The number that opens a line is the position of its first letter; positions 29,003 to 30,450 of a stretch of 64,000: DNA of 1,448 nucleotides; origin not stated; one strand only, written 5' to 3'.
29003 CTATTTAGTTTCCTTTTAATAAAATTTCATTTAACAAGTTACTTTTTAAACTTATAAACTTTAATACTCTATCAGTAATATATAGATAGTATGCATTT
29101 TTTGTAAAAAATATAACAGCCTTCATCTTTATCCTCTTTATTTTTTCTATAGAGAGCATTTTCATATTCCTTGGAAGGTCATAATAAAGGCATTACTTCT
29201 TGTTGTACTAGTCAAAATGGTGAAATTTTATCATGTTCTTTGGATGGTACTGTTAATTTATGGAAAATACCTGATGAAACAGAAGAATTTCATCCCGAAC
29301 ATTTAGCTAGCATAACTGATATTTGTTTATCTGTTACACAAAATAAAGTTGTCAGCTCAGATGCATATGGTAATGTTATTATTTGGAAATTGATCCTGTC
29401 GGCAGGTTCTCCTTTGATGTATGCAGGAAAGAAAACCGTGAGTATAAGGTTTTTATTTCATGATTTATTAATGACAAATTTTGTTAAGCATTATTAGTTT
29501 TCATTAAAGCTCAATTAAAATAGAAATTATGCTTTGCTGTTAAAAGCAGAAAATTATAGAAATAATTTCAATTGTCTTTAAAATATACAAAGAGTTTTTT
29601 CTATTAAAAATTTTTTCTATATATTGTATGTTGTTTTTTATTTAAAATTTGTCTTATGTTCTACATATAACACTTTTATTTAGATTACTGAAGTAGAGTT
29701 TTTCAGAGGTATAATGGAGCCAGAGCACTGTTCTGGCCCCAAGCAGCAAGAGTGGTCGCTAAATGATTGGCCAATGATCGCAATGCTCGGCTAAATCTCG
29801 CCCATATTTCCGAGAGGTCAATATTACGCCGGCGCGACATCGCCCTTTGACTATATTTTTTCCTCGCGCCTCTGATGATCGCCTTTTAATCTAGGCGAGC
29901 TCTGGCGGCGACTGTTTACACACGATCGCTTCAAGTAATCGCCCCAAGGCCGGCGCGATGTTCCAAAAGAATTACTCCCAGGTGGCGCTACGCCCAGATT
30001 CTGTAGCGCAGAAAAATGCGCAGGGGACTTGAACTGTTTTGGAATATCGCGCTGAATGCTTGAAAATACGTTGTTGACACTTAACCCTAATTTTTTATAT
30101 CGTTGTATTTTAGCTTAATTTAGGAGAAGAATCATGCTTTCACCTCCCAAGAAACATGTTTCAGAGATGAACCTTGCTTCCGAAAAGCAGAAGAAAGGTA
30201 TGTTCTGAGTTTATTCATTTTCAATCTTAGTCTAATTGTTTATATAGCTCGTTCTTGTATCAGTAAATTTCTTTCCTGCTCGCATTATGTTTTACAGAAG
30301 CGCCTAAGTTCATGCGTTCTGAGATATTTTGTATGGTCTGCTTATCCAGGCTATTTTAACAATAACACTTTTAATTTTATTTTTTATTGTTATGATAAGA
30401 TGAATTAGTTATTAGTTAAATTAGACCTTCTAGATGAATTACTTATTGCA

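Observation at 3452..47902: Phase-consistent 13-exon model for the C-terminal part of a large WD40 protein, with a 16-kb intron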

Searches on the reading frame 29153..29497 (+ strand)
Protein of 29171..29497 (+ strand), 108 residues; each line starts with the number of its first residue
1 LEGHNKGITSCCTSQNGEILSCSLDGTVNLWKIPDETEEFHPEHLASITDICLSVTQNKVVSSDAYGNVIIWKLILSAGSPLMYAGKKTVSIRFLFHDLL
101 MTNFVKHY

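Call 23: search_protein_representatives(protein=window:29153-29437:+)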
Query: 95 residues. Proteins with E-value up to 0.001 (for the whole library): 45836; up to 1e-10: 10162; up to 1e-30: 177. The best 150 are listed.
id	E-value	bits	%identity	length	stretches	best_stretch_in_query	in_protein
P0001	2.6e-51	187.5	29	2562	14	4-81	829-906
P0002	2.8e-50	184.3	26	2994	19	7-79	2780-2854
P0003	5.2e-50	183.4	40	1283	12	9-44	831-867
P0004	1.0e-49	182.5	26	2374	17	6-81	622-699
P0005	1.3e-49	182.1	41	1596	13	6-42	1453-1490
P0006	1.9e-48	178.4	33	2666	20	7-80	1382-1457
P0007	1.8e-47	175.3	27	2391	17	6-86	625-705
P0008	2.8e-47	174.7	35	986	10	7-79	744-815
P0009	5.7e-46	170.5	28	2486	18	6-78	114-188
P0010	1.0e-45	169.6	43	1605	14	5-40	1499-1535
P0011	1.4e-45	169.2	30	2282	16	6-79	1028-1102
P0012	8.6e-44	163.5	36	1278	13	5-79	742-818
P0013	1.6e-43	162.6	38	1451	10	5-45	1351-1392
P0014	6.9e-43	160.6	30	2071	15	7-80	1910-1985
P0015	2.9e-42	158.6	44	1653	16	6-38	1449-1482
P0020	1.2e-41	156.6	33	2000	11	6-80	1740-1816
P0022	1.7e-41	156.2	29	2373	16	6-82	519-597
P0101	9.3e-34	131.4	31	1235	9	6-79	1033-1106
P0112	5.5e-33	128.9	30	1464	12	9-80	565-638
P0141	5.4e-32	125.7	32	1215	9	5-81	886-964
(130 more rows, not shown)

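Call 26: search_protein_families(library=pfam, proteins=[P0101, P0141, P0020, P0112, P0022], max_evalue=0.00001)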
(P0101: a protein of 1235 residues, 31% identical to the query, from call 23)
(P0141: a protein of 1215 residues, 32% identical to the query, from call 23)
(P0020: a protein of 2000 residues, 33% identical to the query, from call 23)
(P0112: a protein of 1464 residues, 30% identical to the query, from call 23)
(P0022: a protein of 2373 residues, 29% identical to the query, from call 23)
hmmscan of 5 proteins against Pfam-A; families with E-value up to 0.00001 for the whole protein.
P0101 (1235 aa): 38 families (the best 25 are shown)
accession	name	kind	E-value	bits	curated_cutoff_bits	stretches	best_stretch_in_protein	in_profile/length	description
PF25173.1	Beta-prop_WDR3_1st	-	3.2e-121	402.2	154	6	726-860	46-183/184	WDR3 first beta-propeller domain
PF00400.38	WD40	-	1.7e-115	373.1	27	11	905-941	1-38/39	WD domain, G-beta repeat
PF24814.1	WD40_Prp19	-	9.5e-91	304.2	320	7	928-1087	21-185/281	Prp19 WD40 domain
PF25175.1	Beta-prop_WDR5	-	1.4e-87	294.1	250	5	951-1120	47-221/296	WDR5 beta-propeller domain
PF25174.1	Beta-prop_THOC3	-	1.7e-79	267.1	305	5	914-1127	1-220/272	THOC3 beta-propeller domain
PF25047.1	Beta-prop_TEP1_2nd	-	7.3e-75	251.8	89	7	660-796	81-220/255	TEP-1 second beta-propeller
PF24817.1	WD40_WDHD1_1st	-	6.7e-63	213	109.9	6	920-1076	10-167/291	WDHD1 first WD40 domain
PF25172.1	Beta-prop_WDR3_2nd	-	1.1e-60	205.9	140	5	744-862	168-289/293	WDR3 second beta-propeller domain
PF25391.1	WD40_Gbeta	-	3.8e-58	197.5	150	5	1072-1208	136-274/340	G protein beta WD-40 repeat protein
PF25168.1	Beta-prop_WDR36-Utp21_2nd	-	1.2e-50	173.1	84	7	709-825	156-274/335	WDR36/Utp21 second beta-propeller domain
PF25048.1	Beta-prop_TEP1_C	-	1.1e-47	160.3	32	0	1175-1228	15-71/73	TEP-1 C-terminal beta-propeller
PF24805.1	EIF3I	-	1.6e-47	162.7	200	4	746-838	5-98/324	EIF3I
PF24807.1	WD40_CDC20-Fz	-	1.5e-46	159.5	200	3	716-941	57-292/292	CDC20/Fizzy WD40 domain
PF24796.1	WDR55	-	5.2e-45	154.2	200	4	762-984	65-293/296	WDR55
PF25178.1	Beta-prop_WDR41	-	1e-43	150.2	50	3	1072-1202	35-173/440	WDR41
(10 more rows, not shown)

P0141 (1215 aa): 58 families (the best 25 are shown)
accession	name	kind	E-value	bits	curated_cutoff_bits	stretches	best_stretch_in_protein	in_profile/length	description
PF25173.1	Beta-prop_WDR3_1st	-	3.3e-153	506.5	154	5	780-963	4-184/184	WDR3 first beta-propeller domain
PF00400.38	WD40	-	1.3e-142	458.6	27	11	883-919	2-38/39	WD domain, G-beta repeat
PF25174.1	Beta-prop_THOC3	-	3.4e-134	446.5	305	3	933-1200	1-269/272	THOC3 beta-propeller domain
PF25175.1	Beta-prop_WDR5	-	4.6e-130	433.6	250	4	632-851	2-222/296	WDR5 beta-propeller domain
PF24817.1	WD40_WDHD1_1st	-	1.2e-121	405.8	109.9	9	636-800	82-259/291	WDHD1 first WD40 domain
PF24814.1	WD40_Prp19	-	5.3e-102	341.1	320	4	929-1089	44-206/281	Prp19 WD40 domain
PF25047.1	Beta-prop_TEP1_2nd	-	4.4e-98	327.9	89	6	885-1010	83-208/255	TEP-1 second beta-propeller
PF25172.1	Beta-prop_WDR3_2nd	-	4.4e-89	299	140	4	1011-1132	168-289/293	WDR3 second beta-propeller domain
PF24105.1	Beta-prop_CAF1B_HIR1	-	1.4e-80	271.6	80.5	8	633-715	123-205/383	CAF1B/HIR1 beta-propeller domain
PF24807.1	WD40_CDC20-Fz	-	4.1e-79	266.4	200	4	1021-1203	54-239/292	CDC20/Fizzy WD40 domain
PF25168.1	Beta-prop_WDR36-Utp21_2nd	-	2.9e-76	257.4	84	6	890-1009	155-273/335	WDR36/Utp21 second beta-propeller domain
PF25391.1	WD40_Gbeta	-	1.1e-75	255.1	150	5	746-931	78-265/340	G protein beta WD-40 repeat protein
PF24805.1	EIF3I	-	1.8e-73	248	200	7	636-740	6-109/324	EIF3I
PF23414.1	Beta-prop_EML_2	-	1.8e-65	221.4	90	5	897-1055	3-161/266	Echinoderm microtubule-associated protein second beta-propeller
PF24796.1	WDR55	-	1.1e-62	212.2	200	4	642-922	9-294/296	WDR55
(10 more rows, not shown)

P0020 (2000 aa): 61 families (the best 25 are shown)
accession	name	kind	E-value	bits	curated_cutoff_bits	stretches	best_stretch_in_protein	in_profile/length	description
PF00400.38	WD40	-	2.3e-232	742.2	27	18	862-894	7-39/39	WD domain, G-beta repeat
PF25173.1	Beta-prop_WDR3_1st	-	2e-192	634.3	154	7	1826-1982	27-183/184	WDR3 first beta-propeller domain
PF25174.1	Beta-prop_THOC3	-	2.9e-178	591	305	6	1744-1982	1-241/272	THOC3 beta-propeller domain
PF24814.1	WD40_Prp19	-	2.6e-164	545.5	320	7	1736-1899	40-206/281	Prp19 WD40 domain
PF24817.1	WD40_WDHD1_1st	-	3.1e-142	473.4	109.9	8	1276-1349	87-160/291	WDHD1 first WD40 domain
PF24807.1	WD40_CDC20-Fz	-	6.5e-129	429.8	200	8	1827-1982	50-208/292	CDC20/Fizzy WD40 domain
PF25172.1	Beta-prop_WDR3_2nd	-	5.9e-122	406.9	140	7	1523-1632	178-287/293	WDR3 second beta-propeller domain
PF25391.1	WD40_Gbeta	-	3.4e-121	404.9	150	7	1231-1430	53-256/340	G protein beta WD-40 repeat protein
PF25175.1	Beta-prop_WDR5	-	7.5e-118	393.5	250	6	1313-1443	6-137/296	WDR5 beta-propeller domain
PF25047.1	Beta-prop_TEP1_2nd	-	3.7e-109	364.2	89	6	1783-1902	86-207/255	TEP-1 second beta-propeller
PF25168.1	Beta-prop_WDR36-Utp21_2nd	-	7.7e-107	357.9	84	5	1786-1900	156-270/335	WDR36/Utp21 second beta-propeller domain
PF23414.1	Beta-prop_EML_2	-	7.2e-105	350.6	90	6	1791-1942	2-154/266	Echinoderm microtubule-associated protein second beta-propeller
PF20703.3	nSTAND1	-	1.1e-103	348.3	27.1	1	268-706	1-376/379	Novel STAND NTPase 1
PF24105.1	Beta-prop_CAF1B_HIR1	-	1.6e-102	343.7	80.5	8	1827-1944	69-204/383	CAF1B/HIR1 beta-propeller domain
PF24805.1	EIF3I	-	8.4e-89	298.3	200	9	815-900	1-87/324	EIF3I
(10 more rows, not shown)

P0112 (1464 aa): 51 families (the best 25 are shown)
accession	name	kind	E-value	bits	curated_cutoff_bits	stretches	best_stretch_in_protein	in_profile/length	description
PF00400.38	WD40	-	5.8e-203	649.3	27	16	437-469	7-39/39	WD domain, G-beta repeat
PF25173.1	Beta-prop_WDR3_1st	-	5.8e-194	639.4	154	7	480-638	26-184/184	WDR3 first beta-propeller domain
PF25174.1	Beta-prop_THOC3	-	2.2e-168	558.6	305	5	658-914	4-261/272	THOC3 beta-propeller domain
PF24814.1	WD40_Prp19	-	8.3e-143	475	320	5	710-927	19-240/281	Prp19 WD40 domain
PF25391.1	WD40_Gbeta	-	1.2e-138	462.3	150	9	540-674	157-288/340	G protein beta WD-40 repeat protein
PF23414.1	Beta-prop_EML_2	-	1e-137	458.3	90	8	362-516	3-158/266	Echinoderm microtubule-associated protein second beta-propeller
PF24817.1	WD40_WDHD1_1st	-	3.3e-136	453.6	109.9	12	826-919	88-181/291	WDHD1 first WD40 domain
PF25175.1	Beta-prop_WDR5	-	4.4e-135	450.1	250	5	396-655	7-270/296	WDR5 beta-propeller domain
PF24807.1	WD40_CDC20-Fz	-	1.4e-110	369.6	200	4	484-725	52-292/292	CDC20/Fizzy WD40 domain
PF25047.1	Beta-prop_TEP1_2nd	-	1.8e-107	358.7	89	7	521-645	86-211/255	TEP-1 second beta-propeller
PF24105.1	Beta-prop_CAF1B_HIR1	-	5.9e-106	355.1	80.5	10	479-559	126-206/383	CAF1B/HIR1 beta-propeller domain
PF25172.1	Beta-prop_WDR3_2nd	-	6.8e-105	350.9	140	6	271-391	173-293/293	WDR3 second beta-propeller domain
PF25168.1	Beta-prop_WDR36-Utp21_2nd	-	7.4e-95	318.5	84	5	150-303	121-270/335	WDR36/Utp21 second beta-propeller domain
PF24805.1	EIF3I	-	1.8e-86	290.7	200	11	354-429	7-82/324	EIF3I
PF24796.1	WDR55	-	1.5e-80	270.9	200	4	659-894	56-292/296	WDR55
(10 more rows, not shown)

P0022 (2373 aa): 54 families (the best 25 are shown)
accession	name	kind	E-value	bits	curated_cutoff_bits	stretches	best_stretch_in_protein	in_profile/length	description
PF25173.1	Beta-prop_WDR3_1st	-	8.5e-302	990.8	154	17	2131-2273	30-172/184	WDR3 first beta-propeller domain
PF25174.1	Beta-prop_THOC3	-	2.3e-270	893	305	14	2017-2254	13-253/272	THOC3 beta-propeller domain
PF00400.38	WD40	-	1.1e-262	838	27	10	2205-2242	2-39/39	WD domain, G-beta repeat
PF24814.1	WD40_Prp19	-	1.9e-238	788.7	320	13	19-252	44-278/281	Prp19 WD40 domain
PF24817.1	WD40_WDHD1_1st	-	3.2e-223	739.2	109.9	16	2096-2252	12-166/291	WDHD1 first WD40 domain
PF25172.1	Beta-prop_WDR3_2nd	-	2.5e-197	654.3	140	12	738-1013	6-289/293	WDR3 second beta-propeller domain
PF25175.1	Beta-prop_WDR5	-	1.2e-193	642.3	250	13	2167-2362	5-202/296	WDR5 beta-propeller domain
PF24807.1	WD40_CDC20-Fz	-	6.9e-179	593.9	200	13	2119-2362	39-288/292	CDC20/Fizzy WD40 domain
PF23414.1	Beta-prop_EML_2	-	1.9e-166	552.4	90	13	2175-2333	1-159/266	Echinoderm microtubule-associated protein second beta-propeller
PF24805.1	EIF3I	-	4.1e-157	522.8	200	10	17-97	3-83/324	EIF3I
PF25168.1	Beta-prop_WDR36-Utp21_2nd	-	6.4e-157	522.5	84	8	772-970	111-309/335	WDR36/Utp21 second beta-propeller domain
PF25047.1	Beta-prop_TEP1_2nd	-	8.3e-138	458.1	89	9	891-1021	81-212/255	TEP-1 second beta-propeller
PF24796.1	WDR55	-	1e-132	442.1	200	10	1919-2202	7-294/296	WDR55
PF25391.1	WD40_Gbeta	-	3.1e-132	441.1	150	9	143-427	47-340/340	G protein beta WD-40 repeat protein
PF24782.2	WD40_MABP1-WDR62_2nd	-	4.4e-116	388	290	6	860-1088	93-334/341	MABP1/WDR62 second WD40 domain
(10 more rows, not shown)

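Call 30: find_encoding_contigs(protein=window:29171-29497:+, flank=3000, max_places=4)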
Protein window:29171-29497:+ (108 aa): no gene with exactly this product is on record in the collection.

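Call 57: search_protein_families(library=pfam, proteins=[window:29153-29437:+], max_evalue=10)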
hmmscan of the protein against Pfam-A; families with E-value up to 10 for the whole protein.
seq(95 aa): 26 families (the best 25 are shown)
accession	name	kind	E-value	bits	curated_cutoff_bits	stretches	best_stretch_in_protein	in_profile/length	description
PF00400.38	WD40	-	1.8e-13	50.8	27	2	4-37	4-38/39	WD domain, G-beta repeat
PF24817.1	WD40_WDHD1_1st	-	2.5e-08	33.9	109.9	2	8-43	125-161/291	WDHD1 first WD40 domain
PF25173.1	Beta-prop_WDR3_1st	-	7e-08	32.8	154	1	5-79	107-183/184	WDR3 first beta-propeller domain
PF25047.1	Beta-prop_TEP1_2nd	-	2.2e-07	30.8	89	1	8-80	133-204/255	TEP-1 second beta-propeller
PF24814.1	WD40_Prp19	-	7.8e-07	28.8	320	1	6-77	44-117/281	Prp19 WD40 domain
PF25175.1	Beta-prop_WDR5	-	5.2e-05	23.1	250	1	3-80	2-81/296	WDR5 beta-propeller domain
PF23409.1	Beta-prop_EML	-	0.00015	21.8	88.2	1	10-79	155-226/267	Echinoderm microtubule-associated protein first beta-propeller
PF23383.1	Beta-prop_IFT140_1st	-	0.00017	20.9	27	1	31-80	81-131/406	IFT140 first beta-propeller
PF25174.1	Beta-prop_THOC3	-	0.00023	20.7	305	1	7-78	42-115/272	THOC3 beta-propeller domain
PF24105.1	Beta-prop_CAF1B_HIR1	-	0.00058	19.4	80.5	2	6-41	125-161/383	CAF1B/HIR1 beta-propeller domain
PF25178.1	Beta-prop_WDR41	-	0.0044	16.3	50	1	3-44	314-355/440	WDR41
PF25168.1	Beta-prop_WDR36-Utp21_2nd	-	0.0049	16.7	84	1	6-41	235-271/335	WDR36/Utp21 second beta-propeller domain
PF23869.1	Beta-prop_WDR75_1st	-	0.006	16.3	45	1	6-41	30-67/292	WD repeat-containing protein 75 first beta-propeller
PF24805.1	EIF3I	-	0.0074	15.9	200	1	6-80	5-81/324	EIF3I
PF23769.1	Beta-prop_WDR75_2nd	-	0.008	15.4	27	1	10-59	157-207/323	WD repeat-containing protein 75 second beta-propeller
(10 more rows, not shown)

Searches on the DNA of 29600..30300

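Call 48: search_rna_families(source=window, start=29600, end=30300, threshold=evalue, max_evalue=1)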
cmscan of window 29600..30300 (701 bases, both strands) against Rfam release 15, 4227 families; matches with E-value up to 1: 0.
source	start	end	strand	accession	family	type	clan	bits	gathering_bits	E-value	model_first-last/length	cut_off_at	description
